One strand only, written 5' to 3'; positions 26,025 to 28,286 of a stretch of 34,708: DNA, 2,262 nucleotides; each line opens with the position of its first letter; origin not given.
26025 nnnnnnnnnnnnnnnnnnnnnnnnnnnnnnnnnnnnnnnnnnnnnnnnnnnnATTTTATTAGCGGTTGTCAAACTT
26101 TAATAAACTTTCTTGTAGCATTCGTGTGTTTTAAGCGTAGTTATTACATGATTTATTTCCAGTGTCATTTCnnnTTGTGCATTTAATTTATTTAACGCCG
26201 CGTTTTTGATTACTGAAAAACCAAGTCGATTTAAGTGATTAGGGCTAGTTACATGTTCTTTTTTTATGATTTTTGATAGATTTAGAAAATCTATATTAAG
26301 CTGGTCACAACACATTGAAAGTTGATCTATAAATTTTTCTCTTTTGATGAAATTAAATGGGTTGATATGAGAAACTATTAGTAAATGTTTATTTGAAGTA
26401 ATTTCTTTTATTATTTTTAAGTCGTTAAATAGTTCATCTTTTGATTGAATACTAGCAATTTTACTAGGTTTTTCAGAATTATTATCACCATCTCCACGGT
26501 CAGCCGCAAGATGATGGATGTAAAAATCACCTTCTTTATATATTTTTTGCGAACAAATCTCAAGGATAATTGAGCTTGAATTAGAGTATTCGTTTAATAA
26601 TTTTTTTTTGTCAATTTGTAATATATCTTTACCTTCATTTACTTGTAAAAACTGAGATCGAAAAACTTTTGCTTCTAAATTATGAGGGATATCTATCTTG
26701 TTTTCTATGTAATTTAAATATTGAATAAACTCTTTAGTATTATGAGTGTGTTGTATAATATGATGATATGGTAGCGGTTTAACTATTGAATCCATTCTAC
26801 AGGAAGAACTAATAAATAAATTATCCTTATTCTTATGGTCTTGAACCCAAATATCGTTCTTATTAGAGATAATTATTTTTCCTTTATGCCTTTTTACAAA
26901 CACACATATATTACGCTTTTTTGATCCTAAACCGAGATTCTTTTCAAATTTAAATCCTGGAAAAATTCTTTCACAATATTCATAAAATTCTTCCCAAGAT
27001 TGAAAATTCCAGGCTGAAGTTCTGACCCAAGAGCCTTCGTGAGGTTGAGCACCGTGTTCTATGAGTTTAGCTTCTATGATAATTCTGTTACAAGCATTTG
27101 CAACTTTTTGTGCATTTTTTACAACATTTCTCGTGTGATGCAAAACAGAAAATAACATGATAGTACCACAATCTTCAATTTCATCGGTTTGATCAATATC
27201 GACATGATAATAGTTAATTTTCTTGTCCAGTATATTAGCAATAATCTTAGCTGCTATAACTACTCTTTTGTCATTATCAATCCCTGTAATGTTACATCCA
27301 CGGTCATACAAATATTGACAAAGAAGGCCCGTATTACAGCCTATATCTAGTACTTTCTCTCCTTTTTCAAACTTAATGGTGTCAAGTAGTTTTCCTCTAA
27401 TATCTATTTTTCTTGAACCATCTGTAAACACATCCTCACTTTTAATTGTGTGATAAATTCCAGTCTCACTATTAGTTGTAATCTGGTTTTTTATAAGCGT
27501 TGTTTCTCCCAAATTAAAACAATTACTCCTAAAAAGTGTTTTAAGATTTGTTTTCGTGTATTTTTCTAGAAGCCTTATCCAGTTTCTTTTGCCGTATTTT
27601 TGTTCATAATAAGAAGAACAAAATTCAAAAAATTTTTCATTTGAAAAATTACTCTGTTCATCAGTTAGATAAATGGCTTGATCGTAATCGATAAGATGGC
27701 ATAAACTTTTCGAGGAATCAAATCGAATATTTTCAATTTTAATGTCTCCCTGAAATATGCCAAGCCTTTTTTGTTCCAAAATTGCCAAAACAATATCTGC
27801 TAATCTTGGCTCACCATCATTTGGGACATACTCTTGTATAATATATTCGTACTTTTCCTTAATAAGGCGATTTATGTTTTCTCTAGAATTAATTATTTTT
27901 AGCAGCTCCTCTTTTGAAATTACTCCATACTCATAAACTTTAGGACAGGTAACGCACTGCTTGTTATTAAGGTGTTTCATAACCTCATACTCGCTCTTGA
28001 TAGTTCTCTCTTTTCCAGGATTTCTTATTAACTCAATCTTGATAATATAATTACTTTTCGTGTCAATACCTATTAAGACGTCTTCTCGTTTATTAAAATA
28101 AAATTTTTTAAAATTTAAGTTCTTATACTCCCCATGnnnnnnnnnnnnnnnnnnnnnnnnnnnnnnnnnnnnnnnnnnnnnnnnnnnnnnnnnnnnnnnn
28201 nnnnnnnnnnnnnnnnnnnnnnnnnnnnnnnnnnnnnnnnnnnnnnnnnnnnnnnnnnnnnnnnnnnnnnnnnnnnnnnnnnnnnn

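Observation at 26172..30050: Single 1292-aa polypeptide fusing five glycan-tailoring modules (GT-like, sulfotransferase, kinase-like, SAM methyltransferase, SSCR-motif domain)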

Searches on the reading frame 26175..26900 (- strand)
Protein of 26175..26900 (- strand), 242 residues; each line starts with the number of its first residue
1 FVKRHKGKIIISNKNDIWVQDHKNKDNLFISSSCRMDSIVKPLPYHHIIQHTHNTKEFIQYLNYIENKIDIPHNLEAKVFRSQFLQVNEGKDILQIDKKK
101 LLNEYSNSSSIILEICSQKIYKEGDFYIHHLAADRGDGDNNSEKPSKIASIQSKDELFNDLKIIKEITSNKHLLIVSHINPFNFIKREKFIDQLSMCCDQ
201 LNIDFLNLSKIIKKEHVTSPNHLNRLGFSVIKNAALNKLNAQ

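Call 12: search_protein_families(library=pfam, proteins=[window:26175-26888:-], max_evalue=10)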
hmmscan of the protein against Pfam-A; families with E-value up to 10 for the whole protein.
seq(238 aa): 0 families

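Call 15: find_homologous_proteins(query=window:26175-26888:-, max_evalue=0.01)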
Query seq(238 aa) (238 aa): 10 proteins with E <= 0.01 among 598 candidates.
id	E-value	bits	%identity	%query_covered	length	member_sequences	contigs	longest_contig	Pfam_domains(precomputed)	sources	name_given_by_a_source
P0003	7.1e-101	355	69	96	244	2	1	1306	PF27354.1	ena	-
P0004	2.8e-65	238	56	89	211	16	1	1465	PF27354.1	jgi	-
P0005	6.9e-65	237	56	89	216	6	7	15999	PF27354.1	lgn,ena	-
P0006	2.2e-64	235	54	88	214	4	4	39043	PF27354.1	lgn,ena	-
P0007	4.0e-63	231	53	88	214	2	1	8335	PF27354.1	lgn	-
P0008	1.0e-62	230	50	90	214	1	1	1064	PF27354.1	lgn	-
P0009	3.1e-62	228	54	89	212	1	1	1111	PF27354.1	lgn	-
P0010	5.2e-61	224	54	89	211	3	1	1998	PF27354.1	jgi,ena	-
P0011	9.0e-60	220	50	90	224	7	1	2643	PF27354.1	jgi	jgi:hypothetical protein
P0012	8.5e-34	135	51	58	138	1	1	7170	-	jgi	-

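Call 24: find_encoding_contigs(protein=P0006, flank=6000, max_places=4)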
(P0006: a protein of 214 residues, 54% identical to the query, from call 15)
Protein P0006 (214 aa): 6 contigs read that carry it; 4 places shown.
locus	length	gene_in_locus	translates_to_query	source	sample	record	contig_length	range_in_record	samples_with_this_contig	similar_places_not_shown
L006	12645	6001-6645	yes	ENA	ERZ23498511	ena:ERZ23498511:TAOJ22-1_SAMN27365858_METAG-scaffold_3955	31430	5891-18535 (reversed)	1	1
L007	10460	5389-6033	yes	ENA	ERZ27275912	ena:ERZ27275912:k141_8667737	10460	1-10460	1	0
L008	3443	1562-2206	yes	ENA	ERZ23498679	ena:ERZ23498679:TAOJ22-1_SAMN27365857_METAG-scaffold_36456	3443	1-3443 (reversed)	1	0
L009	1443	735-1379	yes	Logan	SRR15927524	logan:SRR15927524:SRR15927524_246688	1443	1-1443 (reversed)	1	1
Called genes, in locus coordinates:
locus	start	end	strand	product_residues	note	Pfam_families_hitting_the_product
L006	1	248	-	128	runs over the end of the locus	-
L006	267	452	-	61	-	-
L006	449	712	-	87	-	-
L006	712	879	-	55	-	-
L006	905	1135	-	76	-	-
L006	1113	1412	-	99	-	-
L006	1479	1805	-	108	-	-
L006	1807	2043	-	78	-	-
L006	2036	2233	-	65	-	-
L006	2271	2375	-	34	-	-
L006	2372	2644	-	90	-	PF21840:DUF6899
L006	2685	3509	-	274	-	PF01073:3Beta_HSD (faint), PF01370:Epimerase, PF04321:RmlD_sub_bind, PF16363:GDP_Man_Dehyd, PF02719:Polysacc_synt_2 (weak)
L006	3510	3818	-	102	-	-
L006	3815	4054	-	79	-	-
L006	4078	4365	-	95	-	PF04014:MazE_antitoxin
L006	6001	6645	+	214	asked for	PF27354:TviD_N (faint)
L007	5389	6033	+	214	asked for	PF27354:TviD_N (faint)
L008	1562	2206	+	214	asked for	PF27354:TviD_N (faint)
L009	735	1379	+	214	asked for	PF27354:TviD_N (faint)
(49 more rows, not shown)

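Call 31: search_solved_structures(query=A2, max_evalue=10, show_alignments=2)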
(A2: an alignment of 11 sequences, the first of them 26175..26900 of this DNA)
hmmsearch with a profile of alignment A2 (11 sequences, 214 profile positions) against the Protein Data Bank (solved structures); distinct sequences matched with E-value up to 10: 2.
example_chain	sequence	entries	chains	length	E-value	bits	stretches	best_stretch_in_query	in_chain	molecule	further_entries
5uj7_C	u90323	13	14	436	0.13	15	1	15-81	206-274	Origin recognition complex subunit 4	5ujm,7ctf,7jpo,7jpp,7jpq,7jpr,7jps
7cte_D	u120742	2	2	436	0.13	15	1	15-81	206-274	Origin recognition complex subunit 4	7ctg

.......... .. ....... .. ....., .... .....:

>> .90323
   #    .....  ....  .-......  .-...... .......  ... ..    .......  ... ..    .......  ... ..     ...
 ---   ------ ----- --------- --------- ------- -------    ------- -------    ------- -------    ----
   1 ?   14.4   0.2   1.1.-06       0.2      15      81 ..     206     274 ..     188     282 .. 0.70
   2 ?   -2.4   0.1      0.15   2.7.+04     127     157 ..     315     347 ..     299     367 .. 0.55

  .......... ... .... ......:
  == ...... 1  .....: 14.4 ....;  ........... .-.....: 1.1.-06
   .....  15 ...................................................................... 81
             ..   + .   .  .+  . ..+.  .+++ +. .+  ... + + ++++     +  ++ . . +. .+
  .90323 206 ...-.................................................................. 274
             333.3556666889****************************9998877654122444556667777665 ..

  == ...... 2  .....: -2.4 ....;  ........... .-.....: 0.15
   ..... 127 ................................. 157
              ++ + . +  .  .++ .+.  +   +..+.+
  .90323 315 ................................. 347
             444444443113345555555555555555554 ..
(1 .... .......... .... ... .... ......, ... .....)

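Call 36: predict_structure(alignment_id=A2)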
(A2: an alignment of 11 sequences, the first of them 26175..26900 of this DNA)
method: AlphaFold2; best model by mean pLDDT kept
length: 242 residues; sequences in the alignment: 11
mean_pLDDT: 83.9   pTM: 0.84
mean pLDDT of the five models: 83.9, 78.2, 77.7, 73.1, 70.6
residues with pLDDT >= 90: 130; 70-90: 74; 50-70: 13; < 50: 25
segments of 3 or more residues with pLDDT < 50: 1-25
pLDDT, mean of each block of 10 residues (from residue 1): 37 44 61 76 78 93 96 91 84 87 91 92 93 73 77 96 96 94 91 98 96 93 90 89 66
secondary structure, 60 per line:
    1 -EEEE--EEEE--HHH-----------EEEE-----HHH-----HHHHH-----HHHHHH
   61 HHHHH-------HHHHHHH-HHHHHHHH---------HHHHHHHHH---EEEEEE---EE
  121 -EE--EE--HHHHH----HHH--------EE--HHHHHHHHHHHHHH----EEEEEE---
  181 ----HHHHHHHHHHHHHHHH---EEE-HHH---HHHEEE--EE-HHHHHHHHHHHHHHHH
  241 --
elements in order: E2-5 E8-11 E28-31 H45-49 H55-65 H73-79 H81-88 H98-106 E110-115 H130-134 H154-167 E172-177 H185-200 E204-206 E217-219 H225-240

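Call 40: fold_search(model_id=the predicted structure, library=pdb)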
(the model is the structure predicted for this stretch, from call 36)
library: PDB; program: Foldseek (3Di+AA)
matches with E <= 10: 978; with E <= 0.001: 0
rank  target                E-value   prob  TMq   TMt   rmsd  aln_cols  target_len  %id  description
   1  6se1                  3.6e-03  0.98  0.34  0.32  11.2       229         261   11  Structure of Salmonella ser. Paratyphi A lipopolysaccharide acetyltransferase periplasmic domain (released 2020-08-26)
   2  6lfc_D                6.3e-03  1.00  0.36  0.46   4.7       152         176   14  E. coli Thioesterase I mutant DG (released 2020-07-15)
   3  6hh9_B                8.6e-03  0.97  0.38  0.26  10.9       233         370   11  Crystal structure of a two-domain esterase (CEX) active on acetylated mannans co-crystallized with mannopentaose (released 2019-09-11)
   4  2wao_A                1.1e-02  0.99  0.33  0.26   4.6       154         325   10  Structure of a family two carbohydrate esterase from Clostridium thermocellum in complex with cellohexaose (released 2009-10-06)
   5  4tx1_A                1.2e-02  0.96  0.32  0.36   6.0       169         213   11  The crystal structure of carbohydrate acetylesterase family member from Sinorhizobium meliloti (released 2014-12-24)
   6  9hi5_A                1.3e-02  0.97  0.41  0.50   9.7       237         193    9  Structure of scaffold FI6-focused design_02 (released 2025-12-03)
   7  7bxb_A                1.5e-02  0.99  0.35  0.39   5.1       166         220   11  Crystal structure of Ca_00311 (released 2021-04-21)
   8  4xvh                  1.9e-02  0.96  0.32  0.25   5.1       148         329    9  Crystal structure of a Corynascus thermopiles (Myceliophthora fergusii) carbohydrate esterase family 2 (CE2) enzyme plus (released 2015-02-11)
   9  3u37_H                2.2e-02  0.54  0.33  0.24  11.6       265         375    8  An Acetyl Xylan Esterase (Est2A) from the Rumen Bacterium Butyrivibrio proteoclasticus. (released 2013-02-13)
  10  5tie                  2.5e-02  0.96  0.35  0.44   4.6       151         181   14  x-ray structure of acyl-CoA thioesterase I, TesA, mutant M141L/Y145K/L146K at pH 7.5 in complex with octanoic acid (released 2017-04-26)
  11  4dev_D                2.5e-02  0.77  0.33  0.23   8.3       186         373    8  An Acetyl Xylan Esterase (Est2A) from the Rumen Bacterium Butyrivibrio proteoclasticus. (released 2013-02-13)
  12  2q0q_A                2.6e-02  0.99  0.36  0.40   4.5       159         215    8  Structure of the Native M. Smegmatis Aryl Esterase (released 2007-12-11)
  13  5hoe_A                2.6e-02  0.98  0.36  0.40   4.4       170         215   10  Crystal structrue of Est24, a carbohydrate acetylesterase from Sinorhizobium meliloti (released 2016-04-27)
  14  6lfc_A                2.6e-02  0.92  0.40  0.52  10.9       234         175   10  E. coli Thioesterase I mutant DG (released 2020-07-15)
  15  8zbc_C                2.6e-02  0.91  0.36  0.39  13.0       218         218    9  An acyltransferase with selective perhydrolytic activity (released 2025-04-30)
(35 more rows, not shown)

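Call 64: search_protein_families(library=phrogs, proteins=[window:26175-26900:-], max_evalue=0.001)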
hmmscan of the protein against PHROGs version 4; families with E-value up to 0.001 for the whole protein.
window:26175-26900:- (242 aa): 0 families

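Call 77: find_encoding_contigs(protein=P0003, flank=3000, max_places=3)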
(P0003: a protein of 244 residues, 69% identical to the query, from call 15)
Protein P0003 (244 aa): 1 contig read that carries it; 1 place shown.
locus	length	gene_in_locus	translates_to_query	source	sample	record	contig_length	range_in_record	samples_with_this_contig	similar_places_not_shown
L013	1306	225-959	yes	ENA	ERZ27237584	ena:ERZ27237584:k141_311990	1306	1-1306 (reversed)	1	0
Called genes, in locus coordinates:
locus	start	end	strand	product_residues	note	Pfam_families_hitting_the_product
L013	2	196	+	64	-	?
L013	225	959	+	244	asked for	PF27354:TviD_N (faint)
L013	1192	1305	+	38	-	?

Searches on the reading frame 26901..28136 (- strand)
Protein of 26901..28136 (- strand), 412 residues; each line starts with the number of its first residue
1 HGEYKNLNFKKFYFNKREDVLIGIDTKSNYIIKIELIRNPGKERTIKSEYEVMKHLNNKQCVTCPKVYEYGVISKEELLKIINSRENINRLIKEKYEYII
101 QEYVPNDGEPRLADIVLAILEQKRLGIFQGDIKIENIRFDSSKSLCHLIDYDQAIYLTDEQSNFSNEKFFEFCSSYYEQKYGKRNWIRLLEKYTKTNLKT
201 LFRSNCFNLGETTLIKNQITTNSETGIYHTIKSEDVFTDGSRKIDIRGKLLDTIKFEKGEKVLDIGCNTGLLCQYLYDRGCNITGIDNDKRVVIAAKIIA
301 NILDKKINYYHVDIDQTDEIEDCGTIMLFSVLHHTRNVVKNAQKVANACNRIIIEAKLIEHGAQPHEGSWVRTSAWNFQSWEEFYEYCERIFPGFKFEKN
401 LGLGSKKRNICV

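Call 27: search_solved_structures(query=A1, max_evalue=1, show_alignments=2)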
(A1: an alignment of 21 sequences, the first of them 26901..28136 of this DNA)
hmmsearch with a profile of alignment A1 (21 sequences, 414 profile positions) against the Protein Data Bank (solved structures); distinct sequences matched with E-value up to 1: 347 (the best 60 are shown).
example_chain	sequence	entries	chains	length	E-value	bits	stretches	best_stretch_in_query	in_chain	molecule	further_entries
9rfr_A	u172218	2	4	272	2.8e-09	39.4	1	241-327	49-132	Ubiquinone biosynthesis O-methyltransferase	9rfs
8rdl_A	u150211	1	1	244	2.9e-09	39.3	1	239-338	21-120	ToxA protein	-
3e8s_A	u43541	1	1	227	9e-08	34.4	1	236-331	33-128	Putative SAM Dependent Methyltransferase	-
3uj6_A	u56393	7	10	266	9.9e-08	34.3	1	205-347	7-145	Phosphoethanolamine N-methyltransferase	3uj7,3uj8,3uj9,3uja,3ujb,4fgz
3ujd_A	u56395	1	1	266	1.1e-07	34.1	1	206-347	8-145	Phosphoethanolamine N-methyltransferase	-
9vkf_A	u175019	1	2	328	1.3e-07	33.8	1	232-297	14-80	Protein arginine N-methyltransferase 1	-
1g6q_1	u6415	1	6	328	1.4e-07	33.8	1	232-297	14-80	HNRNP ARGININE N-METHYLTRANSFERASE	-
4r6w_A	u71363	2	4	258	1.5e-07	33.7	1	214-348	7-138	Phosphoethanolamine N-methyltransferase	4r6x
4mwz_A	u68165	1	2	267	1.5e-07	33.6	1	242-325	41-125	Phosphoethanolamine N-methyltransferase, putative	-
4iv0_A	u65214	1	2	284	1.8e-07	33.4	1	242-325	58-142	Phosphoethanolamine N-methyltransferase, putative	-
4azw_A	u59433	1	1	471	2.2e-07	33.1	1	237-353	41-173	WBDD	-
4uw0_A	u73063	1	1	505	2.8e-07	32.8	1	237-353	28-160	WBDD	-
3ujc_A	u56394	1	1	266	4.1e-07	32.2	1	205-312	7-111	Phosphoethanolamine N-methyltransferase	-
4azs_A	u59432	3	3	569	5.7e-07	31.7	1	237-353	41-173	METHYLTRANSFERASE WBDD | WBDD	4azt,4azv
4ax8_A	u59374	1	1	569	5.8e-07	31.7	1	237-353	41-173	WBDD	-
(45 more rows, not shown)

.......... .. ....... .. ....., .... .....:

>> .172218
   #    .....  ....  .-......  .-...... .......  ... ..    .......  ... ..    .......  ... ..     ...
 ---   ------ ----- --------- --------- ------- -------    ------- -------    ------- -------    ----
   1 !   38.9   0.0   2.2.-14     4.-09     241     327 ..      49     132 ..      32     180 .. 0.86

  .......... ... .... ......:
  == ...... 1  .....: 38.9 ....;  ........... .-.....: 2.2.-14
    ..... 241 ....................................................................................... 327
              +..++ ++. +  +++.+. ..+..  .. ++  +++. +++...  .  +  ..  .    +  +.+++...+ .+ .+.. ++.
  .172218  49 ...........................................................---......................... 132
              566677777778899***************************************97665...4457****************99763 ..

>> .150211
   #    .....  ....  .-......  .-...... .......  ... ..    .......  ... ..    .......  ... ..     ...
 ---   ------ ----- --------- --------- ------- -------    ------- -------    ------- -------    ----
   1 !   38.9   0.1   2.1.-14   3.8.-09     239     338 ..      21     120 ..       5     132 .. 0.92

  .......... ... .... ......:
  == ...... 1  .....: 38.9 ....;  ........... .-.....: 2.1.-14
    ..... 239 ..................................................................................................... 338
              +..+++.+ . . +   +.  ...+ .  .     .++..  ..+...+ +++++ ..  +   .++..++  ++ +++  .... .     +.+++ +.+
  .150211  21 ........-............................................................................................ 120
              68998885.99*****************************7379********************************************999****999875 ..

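Call 33: predict_structure(alignment_id=A1)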
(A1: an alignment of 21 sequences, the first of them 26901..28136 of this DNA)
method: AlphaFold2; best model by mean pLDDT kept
length: 412 residues; sequences in the alignment: 21
mean_pLDDT: 91.4   pTM: 0.91
mean pLDDT of the five models: 91.4, 90.7, 89.8, 88.9, 88.4
residues with pLDDT >= 90: 290; 70-90: 113; 50-70: 8; < 50: 1
segments of 3 or more residues with pLDDT < 50: none
pLDDT, mean of each block of 10 residues (from residue 1): 74 86 92 90 92 98 97 92 79 93 94 98 96 93 95 96 97 92 83 91 95 87 70 91 87 95 89 94 93 95 95 91 93 90 96 95 82 92 97 97 90 96
secondary structure, 60 per line:
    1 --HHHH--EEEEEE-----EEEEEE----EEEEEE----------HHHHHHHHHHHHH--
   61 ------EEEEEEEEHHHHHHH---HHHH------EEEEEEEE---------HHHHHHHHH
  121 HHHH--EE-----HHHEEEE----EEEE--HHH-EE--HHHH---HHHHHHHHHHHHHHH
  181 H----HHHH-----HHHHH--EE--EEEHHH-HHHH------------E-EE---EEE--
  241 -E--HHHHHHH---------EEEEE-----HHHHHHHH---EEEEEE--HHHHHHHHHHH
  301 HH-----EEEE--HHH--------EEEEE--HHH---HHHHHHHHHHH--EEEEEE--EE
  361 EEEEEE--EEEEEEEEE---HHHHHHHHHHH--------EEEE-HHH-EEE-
elements in order: H3-6 E9-14 E20-25 E30-35 H46-58 E67-74 H75-81 H85-88 E95-102 H112-124 E137-140 E145-148 H159-162 H166-181 H186-189 H195-199 E206-208 H213-216 E236-238 H245-251 E261-265 H271-278 E282-287 H290-302 E308-311 E325-329 H338-348 E351-356 E359-366 E369-377 H381-391 E400-403 E409-411

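Call 35: fold_search(model_id=the predicted structure, library=pdb)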
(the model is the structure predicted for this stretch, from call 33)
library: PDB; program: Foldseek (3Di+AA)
matches with E <= 10: 1800; with E <= 0.001: 1048
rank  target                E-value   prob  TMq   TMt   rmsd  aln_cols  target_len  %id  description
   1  8rdl                  5.8e-09  1.00  0.31  0.57   6.6       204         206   16  Xenorhabdin methyltransferase XrdM with SAH (released 2024-10-16)
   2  5je1_B                3.2e-08  1.00  0.31  0.50   5.8       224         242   12  Crystal structure of Burkholderia glumae ToxA with bound S-adenosylhomocysteine (SAH) and toxoflavin (released 2016-05-04)
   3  5jdz_B                3.6e-08  1.00  0.31  0.55   5.7       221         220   13  Crystal structure of Burkholderia glumae ToxA with bound S-adenosylhomocysteine (SAH) (released 2016-05-04)
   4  7ct8_B                4.5e-08  1.00  0.35  0.44   5.0       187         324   19  Crystal structure of apo CmoB from Vibrio Vulnificus (released 2021-03-03)
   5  1wzn_A                4.5e-08  1.00  0.31  0.49   7.1       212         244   16  Crystal Structure of the SAM-dependent methyltransferase from Pyrococcus horikoshii OT3 (released 2006-03-14)
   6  5jdz_A                5.4e-08  1.00  0.30  0.49   6.2       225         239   12  Crystal structure of Burkholderia glumae ToxA with bound S-adenosylhomocysteine (SAH) (released 2016-05-04)
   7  5je1_A                6.0e-08  1.00  0.32  0.52   5.4       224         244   12  Crystal structure of Burkholderia glumae ToxA with bound S-adenosylhomocysteine (SAH) and toxoflavin (released 2016-05-04)
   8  5je6_A                6.8e-08  1.00  0.31  0.52   5.9       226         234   12  Crystal structure of Burkholderia glumae ToxA (released 2016-05-11)
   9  5je4_A                6.8e-08  1.00  0.32  0.55   5.6       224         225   12  Crystal structure of Burkholderia glumae ToxA Y7A mutant with bound S-adenosylhomocysteine (SAH) (released 2016-05-04)
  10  3cgg_A                7.6e-08  1.00  0.28  0.58   5.6       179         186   18  Crystal structure of TehB-like SAM-dependent methyltransferase (NP_600671.1) from Corynebacterium glutamicum ATCC 1303 (released 2008-03-18)
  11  5je5                  8.1e-08  1.00  0.31  0.51   6.2       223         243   12  Crystal structure of Burkholderia glumae ToxA with bound S-adenosylhomocysteine (SAH) and 1-demethyltoxoflavin (released 2016-05-04)
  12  5kpg_B                9.1e-08  1.00  0.26  0.31   2.4       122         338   20  Pavine N-methyltransferase in complex with S-adenosylhomocysteine pH 7 (released 2016-09-07)
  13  5je0_A                1.1e-07  1.00  0.31  0.50   5.9       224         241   12  Crystal structure of Burkholderia glumae ToxA with bound S-adenosylhomocysteine (SAH) and 1,6-didemethyltoxoflavin (released 2016-05-04)
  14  5jdy_A                1.1e-07  1.00  0.32  0.52   5.4       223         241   12  Crystal structure of Burkholderia glumae ToxA Y7F mutant with bound S-adenosylhomocysteine (SAH) and toxoflavin (released 2016-05-04)
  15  5t39                  1.1e-07  1.00  0.36  0.59   4.8       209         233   14  Crystal Structure of the N-terminal domain of EvdMO1 in the presence of SAH and D-fucose (released 2017-09-06)
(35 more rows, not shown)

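Call 64: search_protein_families(library=phrogs, proteins=[window:26901-28136:-], max_evalue=0.001)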
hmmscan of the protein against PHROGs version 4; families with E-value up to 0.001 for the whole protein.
window:26901-28136:- (412 aa): 3 families
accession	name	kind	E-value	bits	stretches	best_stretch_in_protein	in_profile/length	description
phrog_4752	-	other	1.4e-06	28.8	1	256-346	49-147/241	tRNA methyltransferase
phrog_22502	-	other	6.5e-06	27.1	1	194-343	4-159/276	methyltransferase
phrog_11826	-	other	0.00011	23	1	257-317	36-91/192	methyltransferase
